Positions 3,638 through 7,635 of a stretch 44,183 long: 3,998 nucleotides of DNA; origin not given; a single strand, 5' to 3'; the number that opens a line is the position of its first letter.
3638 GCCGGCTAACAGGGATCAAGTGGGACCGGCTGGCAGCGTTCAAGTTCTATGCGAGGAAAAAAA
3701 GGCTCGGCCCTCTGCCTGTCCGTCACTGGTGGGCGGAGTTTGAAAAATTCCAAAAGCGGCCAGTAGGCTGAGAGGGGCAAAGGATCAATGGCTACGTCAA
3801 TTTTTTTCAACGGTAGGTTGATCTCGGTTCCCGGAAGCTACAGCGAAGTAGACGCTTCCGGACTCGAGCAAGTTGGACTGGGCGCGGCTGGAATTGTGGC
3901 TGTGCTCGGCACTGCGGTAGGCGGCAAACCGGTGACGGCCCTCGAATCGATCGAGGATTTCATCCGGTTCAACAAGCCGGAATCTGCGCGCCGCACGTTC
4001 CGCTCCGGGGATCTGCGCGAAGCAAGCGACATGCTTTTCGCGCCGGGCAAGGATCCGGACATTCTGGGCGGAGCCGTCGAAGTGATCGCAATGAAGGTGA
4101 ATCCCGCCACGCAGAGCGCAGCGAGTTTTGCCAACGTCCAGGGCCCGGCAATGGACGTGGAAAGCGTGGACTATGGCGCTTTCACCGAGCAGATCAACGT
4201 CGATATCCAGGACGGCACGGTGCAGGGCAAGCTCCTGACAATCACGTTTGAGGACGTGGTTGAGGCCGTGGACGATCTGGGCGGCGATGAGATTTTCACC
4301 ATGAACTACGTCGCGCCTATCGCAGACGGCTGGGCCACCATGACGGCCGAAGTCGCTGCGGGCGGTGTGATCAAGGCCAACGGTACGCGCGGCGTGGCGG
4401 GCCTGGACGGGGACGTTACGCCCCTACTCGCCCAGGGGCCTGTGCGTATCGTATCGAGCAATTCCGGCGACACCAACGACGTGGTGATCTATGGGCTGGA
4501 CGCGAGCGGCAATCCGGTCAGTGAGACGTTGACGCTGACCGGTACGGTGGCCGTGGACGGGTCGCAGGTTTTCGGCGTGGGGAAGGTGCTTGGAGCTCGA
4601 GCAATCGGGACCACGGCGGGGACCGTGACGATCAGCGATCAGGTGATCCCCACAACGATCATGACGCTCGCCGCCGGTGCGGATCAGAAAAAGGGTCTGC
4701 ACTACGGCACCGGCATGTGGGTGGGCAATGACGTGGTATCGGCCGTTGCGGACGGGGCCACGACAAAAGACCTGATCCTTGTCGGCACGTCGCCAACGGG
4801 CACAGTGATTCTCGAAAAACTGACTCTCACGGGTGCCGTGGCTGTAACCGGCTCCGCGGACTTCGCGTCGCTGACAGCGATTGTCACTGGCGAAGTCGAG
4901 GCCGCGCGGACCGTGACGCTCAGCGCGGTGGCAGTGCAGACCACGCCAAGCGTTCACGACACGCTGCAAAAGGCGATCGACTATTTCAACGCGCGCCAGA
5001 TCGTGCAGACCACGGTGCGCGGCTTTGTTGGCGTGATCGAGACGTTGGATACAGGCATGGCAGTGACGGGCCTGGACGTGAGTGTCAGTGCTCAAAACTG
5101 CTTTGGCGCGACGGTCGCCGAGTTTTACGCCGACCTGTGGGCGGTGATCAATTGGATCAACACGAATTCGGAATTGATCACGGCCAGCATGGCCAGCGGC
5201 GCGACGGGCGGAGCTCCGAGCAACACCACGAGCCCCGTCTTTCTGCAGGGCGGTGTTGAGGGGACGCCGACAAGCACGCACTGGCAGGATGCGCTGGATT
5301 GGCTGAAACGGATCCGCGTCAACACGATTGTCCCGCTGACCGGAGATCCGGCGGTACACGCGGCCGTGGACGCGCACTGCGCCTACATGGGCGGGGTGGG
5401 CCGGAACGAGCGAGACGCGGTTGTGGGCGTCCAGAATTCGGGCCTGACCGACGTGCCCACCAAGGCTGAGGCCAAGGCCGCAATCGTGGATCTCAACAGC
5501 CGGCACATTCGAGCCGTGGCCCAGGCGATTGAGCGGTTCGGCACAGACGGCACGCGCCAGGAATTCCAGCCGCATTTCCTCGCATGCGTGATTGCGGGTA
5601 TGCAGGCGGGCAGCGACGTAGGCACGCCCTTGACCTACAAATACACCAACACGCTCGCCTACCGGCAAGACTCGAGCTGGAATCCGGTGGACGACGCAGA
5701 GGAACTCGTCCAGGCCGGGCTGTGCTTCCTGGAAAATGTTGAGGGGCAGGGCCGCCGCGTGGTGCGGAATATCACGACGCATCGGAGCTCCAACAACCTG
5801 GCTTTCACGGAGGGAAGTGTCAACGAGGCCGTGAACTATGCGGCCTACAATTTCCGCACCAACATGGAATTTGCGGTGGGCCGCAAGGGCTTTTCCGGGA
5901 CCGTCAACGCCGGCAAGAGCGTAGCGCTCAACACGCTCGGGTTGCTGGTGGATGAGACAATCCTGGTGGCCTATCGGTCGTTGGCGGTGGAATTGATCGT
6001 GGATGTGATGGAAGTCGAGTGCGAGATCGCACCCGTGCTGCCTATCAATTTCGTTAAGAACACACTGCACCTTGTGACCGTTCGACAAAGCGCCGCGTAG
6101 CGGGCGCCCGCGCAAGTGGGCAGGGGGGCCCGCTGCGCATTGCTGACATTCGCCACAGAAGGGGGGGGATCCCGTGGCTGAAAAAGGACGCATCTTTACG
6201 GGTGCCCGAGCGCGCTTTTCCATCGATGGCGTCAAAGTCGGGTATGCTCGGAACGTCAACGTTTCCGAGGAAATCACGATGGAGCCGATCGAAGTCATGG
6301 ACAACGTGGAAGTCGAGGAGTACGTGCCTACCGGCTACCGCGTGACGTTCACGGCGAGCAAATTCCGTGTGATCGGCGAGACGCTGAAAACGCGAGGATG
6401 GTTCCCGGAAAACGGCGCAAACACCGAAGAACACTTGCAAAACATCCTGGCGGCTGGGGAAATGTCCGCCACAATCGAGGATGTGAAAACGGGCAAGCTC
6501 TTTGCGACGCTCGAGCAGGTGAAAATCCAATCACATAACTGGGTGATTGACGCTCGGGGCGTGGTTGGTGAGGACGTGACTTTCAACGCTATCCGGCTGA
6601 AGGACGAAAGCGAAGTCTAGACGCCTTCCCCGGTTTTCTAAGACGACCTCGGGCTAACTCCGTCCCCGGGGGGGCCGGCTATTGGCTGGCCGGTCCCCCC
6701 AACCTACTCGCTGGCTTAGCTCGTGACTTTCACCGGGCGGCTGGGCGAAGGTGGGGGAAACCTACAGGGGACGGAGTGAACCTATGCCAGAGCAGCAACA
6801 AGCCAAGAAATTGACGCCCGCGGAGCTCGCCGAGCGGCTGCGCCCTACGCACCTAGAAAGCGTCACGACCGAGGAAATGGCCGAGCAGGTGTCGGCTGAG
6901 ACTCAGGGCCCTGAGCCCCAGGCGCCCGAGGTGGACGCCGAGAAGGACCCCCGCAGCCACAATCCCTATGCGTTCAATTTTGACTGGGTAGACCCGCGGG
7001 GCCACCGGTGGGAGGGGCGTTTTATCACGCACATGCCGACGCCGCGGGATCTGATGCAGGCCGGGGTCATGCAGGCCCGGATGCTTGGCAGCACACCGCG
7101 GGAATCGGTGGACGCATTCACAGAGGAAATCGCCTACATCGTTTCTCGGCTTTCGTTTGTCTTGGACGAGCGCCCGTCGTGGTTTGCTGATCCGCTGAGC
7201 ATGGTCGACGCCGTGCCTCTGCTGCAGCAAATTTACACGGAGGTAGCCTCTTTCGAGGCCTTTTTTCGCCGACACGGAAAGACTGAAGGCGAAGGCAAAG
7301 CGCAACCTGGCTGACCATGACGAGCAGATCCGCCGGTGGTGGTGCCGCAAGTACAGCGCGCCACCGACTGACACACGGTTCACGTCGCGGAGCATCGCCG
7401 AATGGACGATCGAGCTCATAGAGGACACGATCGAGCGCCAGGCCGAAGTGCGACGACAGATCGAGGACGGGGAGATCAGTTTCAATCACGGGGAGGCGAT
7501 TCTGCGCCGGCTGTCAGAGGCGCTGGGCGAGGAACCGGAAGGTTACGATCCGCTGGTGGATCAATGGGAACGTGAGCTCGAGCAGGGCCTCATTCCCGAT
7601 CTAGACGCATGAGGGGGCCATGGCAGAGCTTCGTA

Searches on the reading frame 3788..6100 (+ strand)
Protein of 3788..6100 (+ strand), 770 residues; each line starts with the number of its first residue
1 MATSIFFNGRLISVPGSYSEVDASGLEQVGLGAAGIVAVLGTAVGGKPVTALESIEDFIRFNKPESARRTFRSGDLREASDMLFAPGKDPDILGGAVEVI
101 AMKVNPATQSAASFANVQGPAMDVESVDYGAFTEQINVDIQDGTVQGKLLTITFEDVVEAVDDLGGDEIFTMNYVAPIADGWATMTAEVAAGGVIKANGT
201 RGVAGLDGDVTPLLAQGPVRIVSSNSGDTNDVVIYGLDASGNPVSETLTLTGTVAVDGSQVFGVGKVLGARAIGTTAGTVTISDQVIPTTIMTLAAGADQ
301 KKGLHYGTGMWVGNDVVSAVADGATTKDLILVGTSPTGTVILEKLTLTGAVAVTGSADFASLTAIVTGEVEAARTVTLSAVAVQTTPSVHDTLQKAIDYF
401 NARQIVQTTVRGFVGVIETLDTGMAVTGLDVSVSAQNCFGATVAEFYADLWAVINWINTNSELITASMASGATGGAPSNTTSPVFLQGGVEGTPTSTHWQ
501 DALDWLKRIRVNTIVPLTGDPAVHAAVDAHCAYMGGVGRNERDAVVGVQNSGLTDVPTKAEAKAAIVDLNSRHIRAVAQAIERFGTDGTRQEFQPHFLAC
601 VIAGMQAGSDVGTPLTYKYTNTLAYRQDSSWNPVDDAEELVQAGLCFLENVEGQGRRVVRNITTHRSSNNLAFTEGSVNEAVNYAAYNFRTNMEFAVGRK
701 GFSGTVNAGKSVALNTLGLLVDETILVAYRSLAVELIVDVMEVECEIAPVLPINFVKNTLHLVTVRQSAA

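Call 16: search_protein_families(library=pfam, proteins=[window:3788-6100:+], max_evalue=0.01)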
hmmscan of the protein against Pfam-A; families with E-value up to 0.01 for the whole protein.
window:3788-6100:+ (770 aa): 1 family
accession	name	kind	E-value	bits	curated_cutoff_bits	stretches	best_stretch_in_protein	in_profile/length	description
PF04984.19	Phage_sheath_1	-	9.1e-08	32.5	31.4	1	493-664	2-168/168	Phage tail sheath protein subtilisin-like domain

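Call 46: search_dna_similar(query=window:3788-6100:+, collection=phages, mode=protein, max_rows=15)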
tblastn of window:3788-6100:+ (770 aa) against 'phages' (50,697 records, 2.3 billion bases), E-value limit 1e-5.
Records with a match: 350; places in all: 350; records where one place covers at least 80% of the query: 0.
Best place of each record, by identity: <60% 350.
By first word of the organism name: Staphylococcus 228; Bacillus 102; Lactobacillus 4; Pseudomonas 3; Thermus 3; Bordetella 2; Lysinibacillus 2; Aeromonas 1; Exiguobacterium 1; Yersinia 1; and 3 more.
By host as written in the record: Staphylococcus aureus 79; - 38; Staphylococcus sp. 16; Staphylococcus carnosus TM300 14; Bacillus subtilis 12; Bacillus thuringiensis subsp. kurstaki 12; Bacillus thuringiensis kurstaki 8; Staphylococcus xylosus M1997-2/10 8; and 89 more.
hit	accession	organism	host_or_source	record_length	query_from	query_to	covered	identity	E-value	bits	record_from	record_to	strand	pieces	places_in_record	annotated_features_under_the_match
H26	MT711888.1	Pseudomonas phage Dolphis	Pseudomonas putida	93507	4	763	78%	31.4%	6e-31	209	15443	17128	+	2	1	tail sheath protein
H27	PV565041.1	Pseudomonas phage Jeremy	Pseudomonas putida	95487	4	763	78%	31.4%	6e-31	209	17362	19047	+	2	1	tail sheath protein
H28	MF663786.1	Bordetella phage vB_BbrM_PHB04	Bordetella bronchiseptica 4715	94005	5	763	72%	31.6%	2e-37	231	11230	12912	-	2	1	major tail sheath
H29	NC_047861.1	Bordetella phage vB_BbrM_PHB04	Bordetella bronchiseptica 4715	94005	5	763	72%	31.6%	2e-37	231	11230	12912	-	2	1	tail sheath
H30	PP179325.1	Pseudomonas phage Touem01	Pseudomonas syringae 7C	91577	2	762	75%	29.4%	4e-23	195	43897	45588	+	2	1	major tail sheath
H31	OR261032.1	Aeromonas phage ST4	Aeromonas hydrophila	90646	4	761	68%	31.0%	2e-28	199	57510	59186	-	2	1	tail sheath protein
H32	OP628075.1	Lysinibacillus phage vB_LfM_LysYB1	Lysinibacillus fusiformis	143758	7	756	59%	29.7%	2e-17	156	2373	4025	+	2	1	tail sheath protein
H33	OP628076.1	Lysinibacillus phage vB_LfM_LysYB2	Lysinibacillus fusiformis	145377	7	756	59%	29.7%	2e-17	156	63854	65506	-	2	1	tail sheath protein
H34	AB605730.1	Bacillus phage SP-10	-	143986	7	756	57%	27.9%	2e-10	131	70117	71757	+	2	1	tail sheath protein precursor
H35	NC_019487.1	Bacillus phage SP-10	-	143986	7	756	57%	27.9%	2e-10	131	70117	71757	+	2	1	tail sheath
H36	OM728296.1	Bacillus phage vB_BsuM-Goe26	Bacillus subtilis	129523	7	756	57%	27.9%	2e-10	131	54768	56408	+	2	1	hypothetical protein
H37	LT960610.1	Bacillus phage SBSphiC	Bacillus subtilis BEST7003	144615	7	756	57%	27.9%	2e-10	131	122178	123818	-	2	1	record has no annotation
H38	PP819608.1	Bacillus phage Adastra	Bacillus subtilis CU 1065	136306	485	763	36%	31.1%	2e-21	106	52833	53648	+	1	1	tail sheath protein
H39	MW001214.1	Bacillus phage SP8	Bacillus subtilis Marburg strain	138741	485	763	36%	31.1%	2e-21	106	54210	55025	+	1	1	hypothetical protein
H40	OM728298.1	Bacillus phage vB_BsuM-Goe16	Bacillus subtilis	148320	485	763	36%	30.9%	1e-22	110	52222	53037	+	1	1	hypothetical protein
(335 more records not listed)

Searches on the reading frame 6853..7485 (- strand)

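Call 93: search_protein_families(library=pfam, proteins=[window:6853-7485:-], max_evalue=0.1)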
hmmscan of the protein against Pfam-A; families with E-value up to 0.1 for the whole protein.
window:6853-7485:- (210 aa): 2 families
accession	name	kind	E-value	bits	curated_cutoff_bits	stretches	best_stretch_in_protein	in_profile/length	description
PF21617.2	CV_2116-like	-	0.074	13.8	27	0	148-188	31-73/82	Uncharacterized protein CV_2116-like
PF25415.1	EGF_BRNP1-3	-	0.095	13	27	0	121-132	21-32/35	BRNP1-3, EGF domain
